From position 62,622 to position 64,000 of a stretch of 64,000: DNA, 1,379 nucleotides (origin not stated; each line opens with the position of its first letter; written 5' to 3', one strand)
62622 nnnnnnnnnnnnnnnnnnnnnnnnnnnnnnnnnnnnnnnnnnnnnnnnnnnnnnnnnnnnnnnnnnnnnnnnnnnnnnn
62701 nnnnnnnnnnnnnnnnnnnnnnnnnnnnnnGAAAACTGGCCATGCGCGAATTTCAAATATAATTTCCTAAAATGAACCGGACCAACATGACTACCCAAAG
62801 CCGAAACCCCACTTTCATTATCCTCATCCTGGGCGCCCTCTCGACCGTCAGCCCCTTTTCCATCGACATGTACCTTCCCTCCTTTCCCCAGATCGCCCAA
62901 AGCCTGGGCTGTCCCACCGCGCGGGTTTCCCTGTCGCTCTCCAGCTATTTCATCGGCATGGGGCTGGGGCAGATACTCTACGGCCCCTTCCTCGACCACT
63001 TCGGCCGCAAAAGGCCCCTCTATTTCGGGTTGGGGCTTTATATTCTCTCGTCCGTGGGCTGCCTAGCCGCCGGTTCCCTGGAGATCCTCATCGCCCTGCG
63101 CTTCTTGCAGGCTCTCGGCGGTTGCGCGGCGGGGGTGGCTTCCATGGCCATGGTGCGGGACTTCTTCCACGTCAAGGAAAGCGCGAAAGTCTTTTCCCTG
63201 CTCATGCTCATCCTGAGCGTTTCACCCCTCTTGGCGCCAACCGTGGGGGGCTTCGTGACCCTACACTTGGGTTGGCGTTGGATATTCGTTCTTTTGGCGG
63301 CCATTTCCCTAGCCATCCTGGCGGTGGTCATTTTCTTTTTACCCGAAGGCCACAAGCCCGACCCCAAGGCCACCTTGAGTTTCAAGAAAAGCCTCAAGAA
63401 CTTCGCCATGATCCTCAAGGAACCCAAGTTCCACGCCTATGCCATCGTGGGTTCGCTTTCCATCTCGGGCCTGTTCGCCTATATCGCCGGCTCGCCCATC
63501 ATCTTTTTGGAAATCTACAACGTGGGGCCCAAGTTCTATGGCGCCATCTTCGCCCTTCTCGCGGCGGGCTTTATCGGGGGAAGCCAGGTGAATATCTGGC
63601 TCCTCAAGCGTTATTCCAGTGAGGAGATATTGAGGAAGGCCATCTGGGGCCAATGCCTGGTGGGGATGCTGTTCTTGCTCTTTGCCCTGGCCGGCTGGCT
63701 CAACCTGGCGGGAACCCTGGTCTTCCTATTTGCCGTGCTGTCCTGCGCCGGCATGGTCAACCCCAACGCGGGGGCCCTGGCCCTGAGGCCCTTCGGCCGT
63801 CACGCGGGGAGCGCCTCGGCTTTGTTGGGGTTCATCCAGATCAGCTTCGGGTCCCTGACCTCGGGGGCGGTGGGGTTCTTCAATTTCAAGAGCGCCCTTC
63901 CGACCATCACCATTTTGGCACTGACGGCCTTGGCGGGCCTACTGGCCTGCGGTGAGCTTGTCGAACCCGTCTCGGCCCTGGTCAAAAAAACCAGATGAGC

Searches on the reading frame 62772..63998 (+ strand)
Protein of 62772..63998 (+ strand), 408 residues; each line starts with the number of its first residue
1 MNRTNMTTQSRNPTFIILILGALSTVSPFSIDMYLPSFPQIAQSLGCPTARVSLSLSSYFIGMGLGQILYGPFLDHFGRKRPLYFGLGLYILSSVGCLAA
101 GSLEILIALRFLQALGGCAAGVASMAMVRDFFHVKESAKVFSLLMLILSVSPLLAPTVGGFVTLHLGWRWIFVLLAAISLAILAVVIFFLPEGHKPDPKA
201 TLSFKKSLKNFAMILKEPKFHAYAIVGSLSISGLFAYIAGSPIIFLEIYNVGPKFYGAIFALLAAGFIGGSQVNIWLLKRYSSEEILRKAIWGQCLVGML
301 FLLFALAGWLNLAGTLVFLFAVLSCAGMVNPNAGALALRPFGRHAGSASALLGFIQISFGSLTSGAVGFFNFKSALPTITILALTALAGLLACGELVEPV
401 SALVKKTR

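Call 5: search_protein_families(library=pfam, proteins=[window:62772-63998:+], max_evalue=0.01)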
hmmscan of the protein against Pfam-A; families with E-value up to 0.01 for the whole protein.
window:62772-63998:+ (408 aa): 3 families
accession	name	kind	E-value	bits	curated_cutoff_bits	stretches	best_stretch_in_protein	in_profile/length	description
PF07690.21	MFS_1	-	7.3e-46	157.1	33.4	1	24-356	5-339/347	Major Facilitator Superfamily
PF00083.30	Sugar_tr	-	3.9e-11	42.9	22.3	1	48-192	44-193/452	Sugar (and other) transporter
PF05977.19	MFS_3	-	0.0051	15.7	27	1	72-392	67-385/524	Transmembrane secretion effector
